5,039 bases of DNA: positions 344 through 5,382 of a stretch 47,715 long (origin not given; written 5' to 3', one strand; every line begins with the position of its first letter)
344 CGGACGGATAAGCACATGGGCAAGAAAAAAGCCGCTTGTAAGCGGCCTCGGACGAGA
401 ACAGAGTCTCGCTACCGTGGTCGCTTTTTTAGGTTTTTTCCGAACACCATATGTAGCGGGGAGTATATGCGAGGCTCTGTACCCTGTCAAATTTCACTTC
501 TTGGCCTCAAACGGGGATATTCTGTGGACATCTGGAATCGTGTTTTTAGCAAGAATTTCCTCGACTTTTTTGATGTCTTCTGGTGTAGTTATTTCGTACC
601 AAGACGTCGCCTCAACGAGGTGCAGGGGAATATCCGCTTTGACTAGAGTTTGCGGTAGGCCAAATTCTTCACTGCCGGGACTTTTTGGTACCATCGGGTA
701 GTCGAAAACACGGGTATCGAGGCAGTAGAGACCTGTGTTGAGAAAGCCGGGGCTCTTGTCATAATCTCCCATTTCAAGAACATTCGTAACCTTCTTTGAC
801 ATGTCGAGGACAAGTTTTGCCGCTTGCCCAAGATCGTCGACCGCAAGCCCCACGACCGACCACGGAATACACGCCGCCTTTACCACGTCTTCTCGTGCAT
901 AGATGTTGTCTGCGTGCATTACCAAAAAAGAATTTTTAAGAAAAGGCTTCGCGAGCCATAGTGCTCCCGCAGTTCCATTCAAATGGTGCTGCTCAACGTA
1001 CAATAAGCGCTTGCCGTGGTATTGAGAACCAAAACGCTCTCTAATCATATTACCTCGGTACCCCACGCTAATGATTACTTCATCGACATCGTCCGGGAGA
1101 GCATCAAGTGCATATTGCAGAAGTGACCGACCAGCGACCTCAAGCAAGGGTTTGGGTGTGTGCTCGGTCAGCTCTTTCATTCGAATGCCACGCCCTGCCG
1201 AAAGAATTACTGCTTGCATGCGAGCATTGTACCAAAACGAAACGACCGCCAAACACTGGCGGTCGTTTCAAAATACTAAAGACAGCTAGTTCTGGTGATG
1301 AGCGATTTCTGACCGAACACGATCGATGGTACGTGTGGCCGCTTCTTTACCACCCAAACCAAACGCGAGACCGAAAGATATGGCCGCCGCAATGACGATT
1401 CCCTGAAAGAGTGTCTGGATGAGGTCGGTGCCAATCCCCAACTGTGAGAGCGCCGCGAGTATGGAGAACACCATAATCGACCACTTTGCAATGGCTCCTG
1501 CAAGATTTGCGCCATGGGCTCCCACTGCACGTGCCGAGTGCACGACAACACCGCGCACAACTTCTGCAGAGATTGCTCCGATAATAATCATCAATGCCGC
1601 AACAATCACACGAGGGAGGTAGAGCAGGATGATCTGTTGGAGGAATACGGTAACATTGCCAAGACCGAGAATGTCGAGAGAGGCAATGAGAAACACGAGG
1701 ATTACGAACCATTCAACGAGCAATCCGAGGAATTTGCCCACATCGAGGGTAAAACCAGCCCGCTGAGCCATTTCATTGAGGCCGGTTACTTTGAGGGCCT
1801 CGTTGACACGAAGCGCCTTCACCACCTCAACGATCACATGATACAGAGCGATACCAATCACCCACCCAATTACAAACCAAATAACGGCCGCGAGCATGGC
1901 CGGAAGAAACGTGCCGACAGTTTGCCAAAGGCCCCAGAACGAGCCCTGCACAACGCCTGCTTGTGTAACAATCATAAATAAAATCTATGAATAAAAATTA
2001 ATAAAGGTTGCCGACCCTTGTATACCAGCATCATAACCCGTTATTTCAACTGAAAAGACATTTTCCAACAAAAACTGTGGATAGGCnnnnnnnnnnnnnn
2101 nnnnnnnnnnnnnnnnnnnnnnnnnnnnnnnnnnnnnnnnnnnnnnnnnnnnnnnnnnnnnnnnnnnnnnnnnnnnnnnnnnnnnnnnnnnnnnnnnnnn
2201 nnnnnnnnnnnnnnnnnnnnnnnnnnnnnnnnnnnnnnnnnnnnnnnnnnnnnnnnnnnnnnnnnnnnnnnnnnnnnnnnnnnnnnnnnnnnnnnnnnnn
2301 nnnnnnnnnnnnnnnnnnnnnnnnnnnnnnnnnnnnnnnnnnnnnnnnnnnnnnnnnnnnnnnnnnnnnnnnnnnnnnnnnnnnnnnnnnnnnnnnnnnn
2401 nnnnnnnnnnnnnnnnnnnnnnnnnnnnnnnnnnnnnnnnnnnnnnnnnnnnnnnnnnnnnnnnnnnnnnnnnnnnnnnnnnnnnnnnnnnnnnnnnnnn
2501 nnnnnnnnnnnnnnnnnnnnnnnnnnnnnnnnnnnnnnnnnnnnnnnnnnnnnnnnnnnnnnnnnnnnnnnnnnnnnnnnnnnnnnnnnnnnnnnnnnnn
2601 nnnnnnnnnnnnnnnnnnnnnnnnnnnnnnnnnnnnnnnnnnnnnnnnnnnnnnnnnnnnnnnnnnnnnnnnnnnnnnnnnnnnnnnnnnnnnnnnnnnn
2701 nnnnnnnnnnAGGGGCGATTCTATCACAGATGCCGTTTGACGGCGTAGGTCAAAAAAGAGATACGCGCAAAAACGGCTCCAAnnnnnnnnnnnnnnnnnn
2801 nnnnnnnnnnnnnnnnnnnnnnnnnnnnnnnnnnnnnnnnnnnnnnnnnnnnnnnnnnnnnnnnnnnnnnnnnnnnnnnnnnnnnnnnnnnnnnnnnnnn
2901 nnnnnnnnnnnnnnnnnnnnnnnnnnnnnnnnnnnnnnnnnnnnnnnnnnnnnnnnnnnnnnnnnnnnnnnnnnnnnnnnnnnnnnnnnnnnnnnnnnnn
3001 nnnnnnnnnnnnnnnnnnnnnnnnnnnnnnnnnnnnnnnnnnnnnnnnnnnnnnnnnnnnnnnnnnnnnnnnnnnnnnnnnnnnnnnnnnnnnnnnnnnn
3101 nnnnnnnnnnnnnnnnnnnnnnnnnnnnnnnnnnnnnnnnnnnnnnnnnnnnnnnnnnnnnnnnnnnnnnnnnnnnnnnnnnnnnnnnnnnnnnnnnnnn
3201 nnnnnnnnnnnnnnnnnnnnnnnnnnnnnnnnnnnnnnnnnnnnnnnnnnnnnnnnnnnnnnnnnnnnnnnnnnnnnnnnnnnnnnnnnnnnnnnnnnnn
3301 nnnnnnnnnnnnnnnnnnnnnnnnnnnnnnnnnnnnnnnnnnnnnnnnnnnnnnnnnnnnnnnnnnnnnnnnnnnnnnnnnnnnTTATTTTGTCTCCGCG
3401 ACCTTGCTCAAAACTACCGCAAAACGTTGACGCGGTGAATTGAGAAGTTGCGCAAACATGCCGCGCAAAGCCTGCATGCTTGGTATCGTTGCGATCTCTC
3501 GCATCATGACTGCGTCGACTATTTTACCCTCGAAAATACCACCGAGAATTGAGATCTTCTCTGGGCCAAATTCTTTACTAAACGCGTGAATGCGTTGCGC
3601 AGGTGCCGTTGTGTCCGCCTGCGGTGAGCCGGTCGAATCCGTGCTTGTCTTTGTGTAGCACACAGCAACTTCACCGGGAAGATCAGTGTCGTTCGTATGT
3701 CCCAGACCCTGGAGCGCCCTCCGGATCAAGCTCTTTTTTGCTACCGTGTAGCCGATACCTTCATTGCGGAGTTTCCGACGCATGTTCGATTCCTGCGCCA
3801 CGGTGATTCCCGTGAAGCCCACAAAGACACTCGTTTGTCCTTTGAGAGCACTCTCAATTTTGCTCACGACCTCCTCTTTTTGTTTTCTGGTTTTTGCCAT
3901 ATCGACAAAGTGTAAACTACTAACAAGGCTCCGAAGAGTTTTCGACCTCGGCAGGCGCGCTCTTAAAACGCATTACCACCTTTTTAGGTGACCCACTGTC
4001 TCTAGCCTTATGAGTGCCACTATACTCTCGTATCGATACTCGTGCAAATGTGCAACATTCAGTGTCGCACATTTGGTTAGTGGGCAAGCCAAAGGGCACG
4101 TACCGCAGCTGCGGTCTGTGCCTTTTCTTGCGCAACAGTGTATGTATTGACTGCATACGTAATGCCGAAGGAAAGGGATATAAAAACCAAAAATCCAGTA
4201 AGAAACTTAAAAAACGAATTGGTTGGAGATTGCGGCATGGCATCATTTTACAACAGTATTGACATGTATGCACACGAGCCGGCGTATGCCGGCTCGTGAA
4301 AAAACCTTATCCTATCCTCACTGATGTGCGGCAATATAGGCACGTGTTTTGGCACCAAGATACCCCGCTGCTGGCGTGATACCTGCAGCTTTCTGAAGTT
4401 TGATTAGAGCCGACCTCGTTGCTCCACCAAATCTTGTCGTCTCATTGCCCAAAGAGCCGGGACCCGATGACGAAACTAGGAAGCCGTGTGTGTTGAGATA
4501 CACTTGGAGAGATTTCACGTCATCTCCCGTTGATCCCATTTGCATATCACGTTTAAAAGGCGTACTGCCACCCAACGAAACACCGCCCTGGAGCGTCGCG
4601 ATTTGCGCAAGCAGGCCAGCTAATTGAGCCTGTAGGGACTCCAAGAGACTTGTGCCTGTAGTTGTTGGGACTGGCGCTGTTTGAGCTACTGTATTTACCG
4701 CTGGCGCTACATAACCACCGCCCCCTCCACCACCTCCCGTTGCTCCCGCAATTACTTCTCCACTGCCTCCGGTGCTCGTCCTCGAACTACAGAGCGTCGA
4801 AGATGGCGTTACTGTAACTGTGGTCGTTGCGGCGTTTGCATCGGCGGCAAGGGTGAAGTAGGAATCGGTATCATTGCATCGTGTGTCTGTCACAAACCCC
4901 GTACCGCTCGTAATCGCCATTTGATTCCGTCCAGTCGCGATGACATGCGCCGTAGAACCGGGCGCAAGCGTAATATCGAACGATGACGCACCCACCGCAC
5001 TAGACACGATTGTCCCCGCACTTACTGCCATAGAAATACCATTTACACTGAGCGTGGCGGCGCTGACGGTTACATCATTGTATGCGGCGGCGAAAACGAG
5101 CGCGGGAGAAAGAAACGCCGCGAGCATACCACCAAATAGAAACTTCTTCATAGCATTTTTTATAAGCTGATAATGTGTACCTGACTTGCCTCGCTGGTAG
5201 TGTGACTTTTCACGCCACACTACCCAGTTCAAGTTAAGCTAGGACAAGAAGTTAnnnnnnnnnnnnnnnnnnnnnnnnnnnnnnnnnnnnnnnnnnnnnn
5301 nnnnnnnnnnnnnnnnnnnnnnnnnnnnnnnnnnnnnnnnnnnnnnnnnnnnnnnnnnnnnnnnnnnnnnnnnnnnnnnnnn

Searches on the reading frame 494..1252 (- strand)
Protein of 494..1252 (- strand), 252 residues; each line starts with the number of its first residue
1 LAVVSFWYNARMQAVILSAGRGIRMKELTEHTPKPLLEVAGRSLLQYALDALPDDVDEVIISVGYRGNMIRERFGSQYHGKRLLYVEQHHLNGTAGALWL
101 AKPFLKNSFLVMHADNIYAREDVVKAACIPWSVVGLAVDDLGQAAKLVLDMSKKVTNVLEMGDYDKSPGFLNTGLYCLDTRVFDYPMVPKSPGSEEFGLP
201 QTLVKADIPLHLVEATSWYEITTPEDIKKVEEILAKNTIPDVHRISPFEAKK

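Call 65: search_protein_families(library=pfam, proteins=[window:494-1252:-], max_evalue=0.001)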
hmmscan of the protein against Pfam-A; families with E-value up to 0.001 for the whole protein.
window:494-1252:- (252 aa): 3 families
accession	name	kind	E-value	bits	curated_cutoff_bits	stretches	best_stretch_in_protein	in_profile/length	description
PF00483.29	NTP_transferase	-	1.2e-16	61.5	21.2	1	14-193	2-197/245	Nucleotidyl transferase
PF12804.13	NTP_transf_3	-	6.5e-11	43.1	27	1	14-126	1-106/160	MobA-like NTP transferase domain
PF01128.25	IspD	-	0.00011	22.5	27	1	12-63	1-51/221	2-C-methyl-D-erythritol 4-phosphate cytidylyltransferase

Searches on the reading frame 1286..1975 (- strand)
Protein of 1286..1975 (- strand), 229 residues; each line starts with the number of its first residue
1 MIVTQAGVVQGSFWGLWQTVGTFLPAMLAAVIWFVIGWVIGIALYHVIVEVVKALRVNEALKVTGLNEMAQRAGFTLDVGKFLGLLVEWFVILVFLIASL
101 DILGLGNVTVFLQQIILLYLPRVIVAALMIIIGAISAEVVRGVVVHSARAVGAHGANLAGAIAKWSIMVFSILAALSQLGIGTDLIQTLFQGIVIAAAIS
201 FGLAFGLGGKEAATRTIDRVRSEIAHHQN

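Call 65: search_protein_families(library=pfam, proteins=[window:1286-1975:-], max_evalue=0.001)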
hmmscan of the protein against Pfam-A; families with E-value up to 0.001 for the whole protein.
window:1286-1975:- (229 aa): 1 family
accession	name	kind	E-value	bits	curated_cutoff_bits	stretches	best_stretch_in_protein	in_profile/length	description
PF05552.17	MS_channel_1st_1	-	5.2e-07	29.9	22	1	15-59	5-49/50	Mechanosensitive ion channel, conserved TM helix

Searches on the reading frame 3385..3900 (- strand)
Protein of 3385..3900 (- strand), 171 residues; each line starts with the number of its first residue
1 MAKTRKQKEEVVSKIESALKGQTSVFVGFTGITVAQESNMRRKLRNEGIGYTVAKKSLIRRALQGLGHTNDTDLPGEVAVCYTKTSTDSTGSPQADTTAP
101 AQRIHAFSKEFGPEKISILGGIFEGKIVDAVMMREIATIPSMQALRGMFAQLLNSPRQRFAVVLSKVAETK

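Call 65: search_protein_families(library=pfam, proteins=[window:3385-3900:-], max_evalue=0.001)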
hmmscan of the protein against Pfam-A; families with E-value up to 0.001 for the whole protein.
window:3385-3900:- (171 aa): 1 family
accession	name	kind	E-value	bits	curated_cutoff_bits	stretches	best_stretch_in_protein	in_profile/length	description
PF00466.25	Ribosomal_L10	-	1.1e-15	58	22.8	1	3-86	1-87/100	Ribosomal protein L10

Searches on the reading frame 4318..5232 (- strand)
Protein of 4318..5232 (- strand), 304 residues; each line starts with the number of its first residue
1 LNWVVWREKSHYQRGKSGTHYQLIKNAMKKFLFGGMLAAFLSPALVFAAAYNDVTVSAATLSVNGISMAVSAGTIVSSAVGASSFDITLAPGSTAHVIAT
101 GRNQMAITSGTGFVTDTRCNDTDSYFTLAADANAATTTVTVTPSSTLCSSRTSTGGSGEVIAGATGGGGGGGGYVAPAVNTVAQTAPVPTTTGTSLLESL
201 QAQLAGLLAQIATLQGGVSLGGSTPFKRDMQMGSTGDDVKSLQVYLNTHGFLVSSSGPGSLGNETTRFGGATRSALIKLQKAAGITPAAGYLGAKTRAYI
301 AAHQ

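Call 65: search_protein_families(library=pfam, proteins=[window:4318-5232:-], max_evalue=0.001)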
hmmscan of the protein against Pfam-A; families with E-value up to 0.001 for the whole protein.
window:4318-5232:- (304 aa): 1 family
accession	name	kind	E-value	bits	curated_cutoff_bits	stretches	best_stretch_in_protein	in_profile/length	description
PF01471.23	PG_binding_1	-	5e-09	36.7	23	1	235-298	1-55/57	Putative peptidoglycan binding domain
